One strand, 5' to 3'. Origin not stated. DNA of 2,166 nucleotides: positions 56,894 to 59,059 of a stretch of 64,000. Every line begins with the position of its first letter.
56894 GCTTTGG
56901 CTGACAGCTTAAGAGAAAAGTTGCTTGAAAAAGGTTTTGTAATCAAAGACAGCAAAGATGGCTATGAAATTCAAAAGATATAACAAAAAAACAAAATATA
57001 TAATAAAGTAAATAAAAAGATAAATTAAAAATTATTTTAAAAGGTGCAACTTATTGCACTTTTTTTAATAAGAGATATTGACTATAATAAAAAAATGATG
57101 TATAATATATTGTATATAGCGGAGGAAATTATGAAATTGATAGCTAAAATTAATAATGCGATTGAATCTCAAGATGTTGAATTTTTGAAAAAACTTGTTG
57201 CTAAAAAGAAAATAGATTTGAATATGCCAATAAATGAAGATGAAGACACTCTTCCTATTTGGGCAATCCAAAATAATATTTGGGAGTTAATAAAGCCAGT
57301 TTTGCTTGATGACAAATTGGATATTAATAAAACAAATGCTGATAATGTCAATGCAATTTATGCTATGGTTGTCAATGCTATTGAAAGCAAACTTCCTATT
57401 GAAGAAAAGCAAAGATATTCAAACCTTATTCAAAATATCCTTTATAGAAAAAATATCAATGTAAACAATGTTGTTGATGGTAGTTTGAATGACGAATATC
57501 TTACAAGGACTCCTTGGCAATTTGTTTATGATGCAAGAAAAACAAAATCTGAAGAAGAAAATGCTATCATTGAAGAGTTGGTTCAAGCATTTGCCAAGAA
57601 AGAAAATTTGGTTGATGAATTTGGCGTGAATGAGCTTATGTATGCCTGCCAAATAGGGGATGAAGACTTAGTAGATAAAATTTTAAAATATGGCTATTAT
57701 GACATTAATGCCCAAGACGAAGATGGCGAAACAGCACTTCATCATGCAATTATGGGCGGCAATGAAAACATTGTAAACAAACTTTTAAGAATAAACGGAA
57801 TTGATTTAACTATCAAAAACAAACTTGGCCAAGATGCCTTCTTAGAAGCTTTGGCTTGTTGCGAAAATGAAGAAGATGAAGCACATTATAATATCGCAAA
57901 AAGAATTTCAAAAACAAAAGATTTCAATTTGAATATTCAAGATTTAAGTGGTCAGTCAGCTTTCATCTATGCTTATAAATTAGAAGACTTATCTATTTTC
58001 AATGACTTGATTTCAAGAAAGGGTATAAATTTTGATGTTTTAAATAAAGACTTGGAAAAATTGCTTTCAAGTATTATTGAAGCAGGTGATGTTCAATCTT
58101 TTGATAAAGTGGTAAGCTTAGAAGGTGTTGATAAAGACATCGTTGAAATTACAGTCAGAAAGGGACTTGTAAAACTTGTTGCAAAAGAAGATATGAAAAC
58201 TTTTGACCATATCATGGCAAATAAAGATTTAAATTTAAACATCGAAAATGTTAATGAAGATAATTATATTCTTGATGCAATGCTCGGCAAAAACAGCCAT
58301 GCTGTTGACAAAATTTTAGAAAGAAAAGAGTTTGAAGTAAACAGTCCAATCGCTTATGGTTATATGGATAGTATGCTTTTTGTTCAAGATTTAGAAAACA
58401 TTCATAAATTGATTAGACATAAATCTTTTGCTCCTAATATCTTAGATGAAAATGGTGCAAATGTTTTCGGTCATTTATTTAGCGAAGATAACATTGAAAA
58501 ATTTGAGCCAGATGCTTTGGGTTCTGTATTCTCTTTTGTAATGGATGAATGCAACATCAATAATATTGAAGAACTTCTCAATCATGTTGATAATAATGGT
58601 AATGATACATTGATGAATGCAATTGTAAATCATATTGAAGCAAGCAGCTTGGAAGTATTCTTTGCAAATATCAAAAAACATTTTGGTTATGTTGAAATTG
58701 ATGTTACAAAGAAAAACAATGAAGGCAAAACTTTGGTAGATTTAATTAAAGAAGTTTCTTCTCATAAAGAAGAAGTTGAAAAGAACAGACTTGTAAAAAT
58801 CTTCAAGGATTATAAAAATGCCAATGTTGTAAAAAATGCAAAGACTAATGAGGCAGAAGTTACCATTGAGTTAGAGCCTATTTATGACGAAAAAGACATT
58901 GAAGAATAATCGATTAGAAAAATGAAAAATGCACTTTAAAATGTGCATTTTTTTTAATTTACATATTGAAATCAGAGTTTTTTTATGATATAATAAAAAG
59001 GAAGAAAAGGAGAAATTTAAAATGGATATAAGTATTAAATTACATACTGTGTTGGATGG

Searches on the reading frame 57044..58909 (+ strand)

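Call 83: search_protein_families(library=pfam, proteins=[window:57044-58909:+], max_evalue=0.00001)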
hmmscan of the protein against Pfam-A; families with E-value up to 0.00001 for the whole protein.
window:57044-58909:+ (621 aa): 5 families
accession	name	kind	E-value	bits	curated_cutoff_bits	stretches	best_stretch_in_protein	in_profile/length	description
PF12796.13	Ank_2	-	2.2e-18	67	27.3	1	175-259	12-90/90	Ankyrin repeats (3 copies)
PF13637.12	Ank_4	-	1.7e-14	54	22.7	1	198-248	1-50/50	Ankyrin repeats (many copies)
PF00023.36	Ank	-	3.6e-12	46.2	21.1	0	227-260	1-33/33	Ankyrin repeat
PF13606.12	Ank_3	-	1.9e-09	37.3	22.3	0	227-256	1-29/30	Ankyrin repeat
PF13857.12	Ank_5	-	8.6e-08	32.8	27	0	220-262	8-49/56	Ankyrin repeats (many copies)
